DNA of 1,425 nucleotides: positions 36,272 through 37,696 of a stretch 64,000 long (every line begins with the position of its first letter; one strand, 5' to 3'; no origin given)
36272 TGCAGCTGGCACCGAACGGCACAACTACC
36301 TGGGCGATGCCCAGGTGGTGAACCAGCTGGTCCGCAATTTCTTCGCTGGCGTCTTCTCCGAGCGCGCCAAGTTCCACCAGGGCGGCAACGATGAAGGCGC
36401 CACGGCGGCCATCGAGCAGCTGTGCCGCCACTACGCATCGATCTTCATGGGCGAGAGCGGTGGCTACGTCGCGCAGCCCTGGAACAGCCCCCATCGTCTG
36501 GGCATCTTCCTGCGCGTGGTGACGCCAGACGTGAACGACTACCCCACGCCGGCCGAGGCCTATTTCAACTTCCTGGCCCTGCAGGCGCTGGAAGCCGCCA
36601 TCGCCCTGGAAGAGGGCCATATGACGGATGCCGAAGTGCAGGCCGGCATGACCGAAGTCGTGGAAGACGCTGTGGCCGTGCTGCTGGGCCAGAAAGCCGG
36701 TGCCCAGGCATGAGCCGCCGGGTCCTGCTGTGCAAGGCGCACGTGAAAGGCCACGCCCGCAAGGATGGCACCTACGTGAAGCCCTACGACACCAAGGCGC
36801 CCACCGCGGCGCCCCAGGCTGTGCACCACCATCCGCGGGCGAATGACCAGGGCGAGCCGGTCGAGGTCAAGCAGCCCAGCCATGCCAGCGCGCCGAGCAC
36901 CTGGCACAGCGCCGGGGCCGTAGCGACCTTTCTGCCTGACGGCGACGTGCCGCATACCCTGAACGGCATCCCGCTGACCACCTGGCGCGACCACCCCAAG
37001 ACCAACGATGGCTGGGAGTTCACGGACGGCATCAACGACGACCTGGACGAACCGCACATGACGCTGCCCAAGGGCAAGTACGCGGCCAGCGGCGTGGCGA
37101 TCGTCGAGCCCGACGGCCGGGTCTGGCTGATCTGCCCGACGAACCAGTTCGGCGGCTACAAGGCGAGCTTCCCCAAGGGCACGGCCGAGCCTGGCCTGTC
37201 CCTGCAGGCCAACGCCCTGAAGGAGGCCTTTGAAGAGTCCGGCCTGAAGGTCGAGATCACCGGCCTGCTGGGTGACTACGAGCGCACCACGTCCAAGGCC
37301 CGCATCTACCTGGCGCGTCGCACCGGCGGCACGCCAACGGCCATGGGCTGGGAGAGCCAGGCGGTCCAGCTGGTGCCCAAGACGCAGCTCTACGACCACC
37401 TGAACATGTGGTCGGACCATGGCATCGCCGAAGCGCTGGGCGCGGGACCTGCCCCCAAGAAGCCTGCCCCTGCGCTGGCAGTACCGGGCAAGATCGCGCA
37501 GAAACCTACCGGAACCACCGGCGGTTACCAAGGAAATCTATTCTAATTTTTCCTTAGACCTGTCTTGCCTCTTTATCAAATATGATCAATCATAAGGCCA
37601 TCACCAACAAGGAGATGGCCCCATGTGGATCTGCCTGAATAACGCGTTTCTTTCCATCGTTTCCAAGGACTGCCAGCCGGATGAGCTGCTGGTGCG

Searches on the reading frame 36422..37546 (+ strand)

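Call 13: search_protein_families(library=pfam, proteins=[window:36422-37546:+], max_evalue=0.01)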
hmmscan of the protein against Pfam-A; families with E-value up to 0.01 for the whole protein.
window:36422-37546:+ (374 aa): 1 family
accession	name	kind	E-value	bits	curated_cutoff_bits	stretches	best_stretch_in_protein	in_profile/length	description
PF00293.34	NUDIX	-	7.3e-11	42.6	21.1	1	222-331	5-125/134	NUDIX domain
